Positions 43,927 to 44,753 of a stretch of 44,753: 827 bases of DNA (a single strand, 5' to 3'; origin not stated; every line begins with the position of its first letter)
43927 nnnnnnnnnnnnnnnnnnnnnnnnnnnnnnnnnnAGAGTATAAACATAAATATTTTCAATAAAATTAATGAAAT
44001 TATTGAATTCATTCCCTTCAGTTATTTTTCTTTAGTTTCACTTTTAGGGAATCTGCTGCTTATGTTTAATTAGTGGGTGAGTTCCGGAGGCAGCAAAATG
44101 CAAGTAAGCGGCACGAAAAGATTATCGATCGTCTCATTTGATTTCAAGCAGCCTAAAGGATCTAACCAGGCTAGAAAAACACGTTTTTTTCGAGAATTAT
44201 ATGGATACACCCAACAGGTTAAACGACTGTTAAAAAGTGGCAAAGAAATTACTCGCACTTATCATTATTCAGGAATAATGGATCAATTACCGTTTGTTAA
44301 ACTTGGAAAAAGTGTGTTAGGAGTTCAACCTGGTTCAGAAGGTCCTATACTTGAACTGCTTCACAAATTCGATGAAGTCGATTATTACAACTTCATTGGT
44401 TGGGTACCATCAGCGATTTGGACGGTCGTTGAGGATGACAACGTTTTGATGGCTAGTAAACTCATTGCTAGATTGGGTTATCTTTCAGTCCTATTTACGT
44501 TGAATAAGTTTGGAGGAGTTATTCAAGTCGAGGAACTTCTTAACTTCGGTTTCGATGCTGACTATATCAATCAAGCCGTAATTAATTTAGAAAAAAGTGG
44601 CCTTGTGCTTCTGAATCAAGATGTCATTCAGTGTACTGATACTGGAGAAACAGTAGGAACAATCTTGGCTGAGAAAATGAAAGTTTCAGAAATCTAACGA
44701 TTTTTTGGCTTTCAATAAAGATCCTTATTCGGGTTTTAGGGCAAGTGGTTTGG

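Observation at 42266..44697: Three-gene module at the right edge: divergent Orc/ExeA-like AAA+ ATPase, RHH protein, unknown+wHTH protein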

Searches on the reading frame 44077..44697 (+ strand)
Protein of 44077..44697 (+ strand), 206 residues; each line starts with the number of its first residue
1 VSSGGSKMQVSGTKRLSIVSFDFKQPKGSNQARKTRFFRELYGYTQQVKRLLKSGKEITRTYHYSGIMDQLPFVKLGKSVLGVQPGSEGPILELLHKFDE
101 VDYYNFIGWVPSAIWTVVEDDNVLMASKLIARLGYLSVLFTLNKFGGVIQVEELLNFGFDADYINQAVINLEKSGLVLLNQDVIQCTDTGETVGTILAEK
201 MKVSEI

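Call 4: search_protein_families(library=pfam, proteins=[window:44077-44697:+], max_evalue=1)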
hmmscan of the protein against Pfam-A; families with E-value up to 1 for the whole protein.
window:44077-44697:+ (206 aa): 0 families

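Call 5: search_protein_families(library=padloc, proteins=[window:44077-44697:+], max_evalue=1)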
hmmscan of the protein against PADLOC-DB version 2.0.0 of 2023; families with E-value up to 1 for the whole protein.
window:44077-44697:+ (206 aa): 0 families

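Call 6: search_protein_families(library=ncbifam, proteins=[window:44077-44697:+], max_evalue=1)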
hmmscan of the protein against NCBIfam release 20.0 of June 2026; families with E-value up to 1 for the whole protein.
window:44077-44697:+ (206 aa): 1 family
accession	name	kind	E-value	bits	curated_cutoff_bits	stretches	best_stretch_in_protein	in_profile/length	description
NF046008.1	ICE_MAGa4850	equivalog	0.04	14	55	1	135-184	46-99/233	MAGa4850 family ICE element protein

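Call 12: search_solved_structures(query=window:44077-44697:+, max_evalue=10)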
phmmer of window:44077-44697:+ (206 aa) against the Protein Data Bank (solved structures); distinct sequences matched with E-value up to 10: 16.
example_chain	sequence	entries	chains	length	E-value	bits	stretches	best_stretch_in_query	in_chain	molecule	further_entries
1xcv_A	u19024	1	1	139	0.27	14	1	161-205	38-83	Diphtheria toxin repressor mutant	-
1f5t_A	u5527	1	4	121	0.29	13.9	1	161-205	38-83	DIPHTHERIA TOXIN REPRESSOR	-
7jwb_D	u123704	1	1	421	0.41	13.4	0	83-113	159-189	autonomous human heavy chain variable domain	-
1p92_A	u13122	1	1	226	0.64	12.8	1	162-205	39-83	Diphtheria toxin repressor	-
2qqb_A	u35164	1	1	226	0.69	12.7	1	161-205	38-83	Diphtheria toxin repressor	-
2qq9_A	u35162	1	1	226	0.73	12.6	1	161-205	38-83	Diphtheria toxin repressor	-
2qqa_A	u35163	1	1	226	0.77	12.5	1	161-205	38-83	Diphtheria toxin repressor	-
3glx_A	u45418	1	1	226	0.82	12.4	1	162-205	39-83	Diphtheria toxin repressor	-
1g3s_A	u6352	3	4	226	0.83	12.4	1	162-205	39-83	DIPHTHERIA TOXIN REPRESSOR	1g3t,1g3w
1ddn_A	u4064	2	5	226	0.83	12.4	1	162-205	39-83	DIPHTHERIA TOX REPRESSOR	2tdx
1bi0_A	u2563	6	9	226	0.84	12.4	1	162-205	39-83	DIPHTHERIA TOXIN REPRESSOR | DIPHTHERIA TOX REPRESSOR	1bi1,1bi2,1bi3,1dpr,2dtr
1c0w_A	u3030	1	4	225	0.84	12.4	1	162-205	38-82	DIPHTHERIA TOXIN REPRESSOR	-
1fwz_A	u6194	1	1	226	0.95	12.2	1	162-205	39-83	DIPHTHERIA TOXIN REPRESSOR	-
1g3y_A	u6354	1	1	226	1.6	11.5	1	162-203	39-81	DIPHTHERIA TOXIN REPRESSOR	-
4txh_A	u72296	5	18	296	1.7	11.4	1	56-87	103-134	Uridine phosphorylase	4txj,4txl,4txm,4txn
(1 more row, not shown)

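Call 17: find_homologous_proteins(query=window:44077-44697:+)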
Query window:44077-44697:+ (206 aa): 68 proteins with E <= 0.001 among 283 candidates.
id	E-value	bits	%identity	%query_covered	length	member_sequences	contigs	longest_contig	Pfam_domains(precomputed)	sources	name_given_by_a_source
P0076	3.9e-125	433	99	97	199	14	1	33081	-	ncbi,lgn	-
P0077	2.2e-116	404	88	100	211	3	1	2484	-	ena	-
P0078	2.1e-111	388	88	97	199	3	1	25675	-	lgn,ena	-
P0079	8.3e-109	380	85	97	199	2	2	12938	-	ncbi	ncbi:MAG: hypothetical protein ACFFAL_06135 [Promethearchaeota archaeon]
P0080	2.0e-108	378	86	97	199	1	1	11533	-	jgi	-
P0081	5.2e-108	377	85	97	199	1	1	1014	-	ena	-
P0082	1.2e-106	373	85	97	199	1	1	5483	-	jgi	jgi:hypothetical protein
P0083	2.0e-105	369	86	97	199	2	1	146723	-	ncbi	-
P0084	1.8e-104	365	84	97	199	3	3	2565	-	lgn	-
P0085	1.7e-84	300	69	95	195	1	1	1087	-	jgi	jgi:hypothetical protein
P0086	8.7e-67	243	81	67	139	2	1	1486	-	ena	-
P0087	2.0e-63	232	53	96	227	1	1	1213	-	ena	-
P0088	2.4e-63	231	56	90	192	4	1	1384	-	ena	-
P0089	4.6e-62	227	54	97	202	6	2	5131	-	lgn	-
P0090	6.6e-61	223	53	90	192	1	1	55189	-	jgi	jgi:hypothetical protein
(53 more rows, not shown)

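Call 30: search_solved_structures(query=A3, max_evalue=10)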
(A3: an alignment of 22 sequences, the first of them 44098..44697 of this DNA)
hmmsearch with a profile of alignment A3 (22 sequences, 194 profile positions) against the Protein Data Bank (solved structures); distinct sequences matched with E-value up to 10: 4.
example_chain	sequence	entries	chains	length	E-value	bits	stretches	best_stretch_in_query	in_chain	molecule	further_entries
5mpm_A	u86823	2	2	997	0.13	15.3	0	58-91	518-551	Sarcoplasmic/endoplasmic reticulum calcium ATPase 2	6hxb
7oyk_AAA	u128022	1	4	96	0.4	13.7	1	132-192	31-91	Central glycolytic genes regulator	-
5zc2_B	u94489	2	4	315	0.54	13.3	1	131-191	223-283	p-hydroxyphenylacetate 3-hydroxylase, reductase component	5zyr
2va8_A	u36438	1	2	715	1.2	12.2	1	127-188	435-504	SKI2-TYPE HELICASE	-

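Call 38: predict_structure(alignment_id=A3)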
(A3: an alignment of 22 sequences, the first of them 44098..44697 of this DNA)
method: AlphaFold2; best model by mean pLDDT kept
length: 199 residues; sequences in the alignment: 22
mean_pLDDT: 90.2   pTM: 0.76
mean pLDDT of the five models: 90.2, 89.6, 89.3, 89.0, 88.5
residues with pLDDT >= 90: 149; 70-90: 38; 50-70: 8; < 50: 4
segments of 3 or more residues with pLDDT < 50: none
pLDDT, mean of each block of 10 residues (from residue 1): 72 84 83 95 91 94 93 93 95 93 88 87 93 93 94 94 97 96 95 70
secondary structure, 60 per line:
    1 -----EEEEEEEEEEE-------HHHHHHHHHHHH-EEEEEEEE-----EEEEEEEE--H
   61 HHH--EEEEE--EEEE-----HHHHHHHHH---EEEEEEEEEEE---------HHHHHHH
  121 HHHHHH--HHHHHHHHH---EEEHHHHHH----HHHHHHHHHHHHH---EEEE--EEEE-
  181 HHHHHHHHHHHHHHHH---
elements in order: E6-16 H24-35 E37-44 E50-57 H60-63 E66-70 E73-76 H82-90 E94-104 H114-126 H129-137 E141-143 H144-149 H154-166 E170-173 E176-179 H181-196

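Call 43: fold_search(model_id=the predicted structure, library=pdb)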
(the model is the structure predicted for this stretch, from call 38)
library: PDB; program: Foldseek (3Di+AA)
matches with E <= 10: 1174; with E <= 0.001: 0
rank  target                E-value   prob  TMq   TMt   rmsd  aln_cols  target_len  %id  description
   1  9gui_B                4.8e-03  0.75  0.26  0.25  19.2       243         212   11  Crystal structure of transcription factor NtcA from Synechococcus elongatus in complex with its target DNA. (released 2025-03-12)
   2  9day_B                5.2e-03  0.75  0.25  0.22  21.2       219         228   13  Crystal Structure of the Transcriptional Regulator HcpR from Porphyromonas Gingivalis (released 2026-01-28)
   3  5zyr_A                5.5e-03  0.91  0.31  0.21  17.2       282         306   12  Crystal structure of the reductase (C1) component of p-hydroxyphenylacetate 3-hydroxylase (HPAH) from Acinetobacter ba (released 2019-06-05)
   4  9gug_A                5.5e-03  0.69  0.25  0.26  19.8       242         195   11  Crystal structure of NtcA from S. elongatus in apo form A1 (released 2025-03-12)
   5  4ev0_D                7.0e-03  0.77  0.27  0.25  20.8       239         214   13  Crystal Structure of Thermus thermophilus Catabolite Activator Protein (released 2012-06-20)
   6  9qmc                  7.0e-03  0.60  0.22  0.19  20.4       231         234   10  Crystal structure of holo-S24F-FNR of A. fischeri (released 2026-04-08)
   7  7pza_A                7.9e-03  0.44  0.21  0.19  20.6       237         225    8  Structure of the Clr-cAMP-DNA complex (released 2022-11-02)
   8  3dv8                  8.9e-03  0.63  0.25  0.23  20.2       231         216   14  Crystal structure of a putative transcriptional regulator of the crp/fnr family (eubrec_1222) from eubacterium rectale a (released 2008-08-05)
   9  6qvz_A                8.9e-03  0.30  0.18  0.16  20.9       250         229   10  The Transcriptional Regulator PrfA-L140H mutant from Listeria Monocytogenes (released 2020-04-01)
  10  4ev0_A                9.4e-03  0.75  0.26  0.24  21.3       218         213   13  Crystal Structure of Thermus thermophilus Catabolite Activator Protein (released 2012-06-20)
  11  6qw2_B                1.0e-02  0.75  0.29  0.25  19.2       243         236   11  The Transcriptional Regulator PrfA-A218G mutant from Listeria Monocytogenes (released 2020-04-01)
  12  5e44                  1.1e-02  0.72  0.25  0.23  20.5       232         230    9  Crystal structure of holo-FNR of A. fischeri (released 2015-12-16)
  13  9qly                  1.1e-02  0.54  0.22  0.19  20.4       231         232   10  Crystal structure of holo-D130A-FNR of A. fischeri (released 2026-04-08)
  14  9qov                  1.2e-02  0.44  0.22  0.21  20.1       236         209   11  Crystal structure of [2Fe-2S]b D4A-FNR of A. fischeri (released 2026-04-08)
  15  2xkp_A                1.3e-02  0.57  0.26  0.25  19.9       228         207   12  NtcA from Synechococcus elongatus: active and inactive (released 2010-08-18)
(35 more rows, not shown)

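Call 84: search_protein_families(library=pfam, alignment_id=A3, max_evalue=10)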
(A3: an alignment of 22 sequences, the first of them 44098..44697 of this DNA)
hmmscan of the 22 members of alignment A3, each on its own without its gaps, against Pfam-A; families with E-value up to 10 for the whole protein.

A. member 1, window:44098-44697:+ (199 aa): 0 families

B. families by the number of members that match (of 22 scanned): 17 families
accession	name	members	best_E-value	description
PF14947.12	HTH_45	8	0.00011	Winged helix-turn-helix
PF21715.3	CggR_N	5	0.045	CggR N-terminal DNA binding domain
PF14277.12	DUF4364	2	0.0011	Domain of unknown function (DUF4364)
PF05348.16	UMP1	2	0.0015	Proteasome maturation factor UMP1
PF25213.1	HVO_A0261_N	2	0.0085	HVO_A0261 N-terminal domain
PF23589.2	WH_AprA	2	0.0098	AprA winged helix domain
PF18039.7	UBA_6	1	0.012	UBA-like domain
PF05491.19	RuvB_C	1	0.014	RuvB C-terminal winged helix domain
PF12896.12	ANAPC4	1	0.023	Anaphase-promoting complex, cyclosome, subunit 4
PF24846.1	PolC_DP2_cat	1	0.044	DNA polymerase II large subunit DP2, catalytic domain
PF23558.1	TPR_P4H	1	0.056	Prolyl 4-hydroxylase peptide-substrate-binding domain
PF05908.16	Gamma_PGA_hydro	1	0.075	Poly-gamma-glutamate hydrolase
PF23526.1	AprA_N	1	0.076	AprA N-terminal domain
PF01047.28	MarR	1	0.11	MarR family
PF12802.13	MarR_2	1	0.11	MarR family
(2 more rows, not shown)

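Call 87: search_protein_families(library=phrogs, proteins=[window:44098-44697:+], max_evalue=0.01)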
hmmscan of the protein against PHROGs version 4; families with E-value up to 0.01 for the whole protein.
window:44098-44697:+ (199 aa): 0 families

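Call 91: fold_search(model_id=the predicted structure, library=viral)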
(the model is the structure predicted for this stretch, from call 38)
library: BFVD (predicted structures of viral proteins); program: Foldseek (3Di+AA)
matches with E <= 10: 1233; with E <= 0.001: 0
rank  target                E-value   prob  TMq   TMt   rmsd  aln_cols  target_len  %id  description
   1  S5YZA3                2.8e-03  0.54  0.20  0.16  14.3       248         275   10  Uncharacterized protein [Mycobacterium phage Dylan]
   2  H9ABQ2                7.3e-03  1.00  0.33  0.49  12.2        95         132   18  ORF1 [Halogeometricum pleomorphic virus 1]
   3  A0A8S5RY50            8.3e-03  0.99  0.26  0.40   8.1        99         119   20  AAA-associated domain protein [Siphoviridae sp. ctEJG5]
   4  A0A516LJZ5            1.3e-02  0.54  0.24  0.25  17.2       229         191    9  (no name in the UniProt tables at hand)
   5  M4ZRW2                1.7e-02  1.00  0.24  0.49   7.7        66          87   21  Uncharacterized protein [Bacillus phage PM1]
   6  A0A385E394            1.7e-02  0.20  0.15  0.15  17.8       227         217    9  (no name in the UniProt tables at hand)
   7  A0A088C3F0            2.0e-02  0.91  0.23  0.18  11.3       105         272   16  (no name in the UniProt tables at hand)
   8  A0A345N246            2.4e-02  0.13  0.13  0.14  18.7       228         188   12  (no name in the UniProt tables at hand)
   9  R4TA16                2.6e-02  0.30  0.21  0.24  15.1       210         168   14  Uncharacterized protein [Haloarcula californiae tailed virus 2]
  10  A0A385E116            3.1e-02  0.30  0.20  0.17  19.4       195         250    9  (no name in the UniProt tables at hand)
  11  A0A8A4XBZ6            3.5e-02  0.15  0.14  0.07  17.4       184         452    8  Replication-associated protein [Emberiza rustica CRESS-DNA-virus sp.]
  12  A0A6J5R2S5            4.2e-02  1.00  0.30  0.71   9.0        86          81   15  Uncharacterized protein [uncultured Caudovirales phage]
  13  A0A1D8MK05            4.5e-02  0.15  0.14  0.07  16.3       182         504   13  Putative rep protein [uncultured virus]
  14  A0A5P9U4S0            4.7e-02  0.96  0.25  0.33   9.0       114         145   21  (no name in the UniProt tables at hand)
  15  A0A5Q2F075            4.7e-02  0.20  0.16  0.11  17.3       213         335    9  (no name in the UniProt tables at hand)
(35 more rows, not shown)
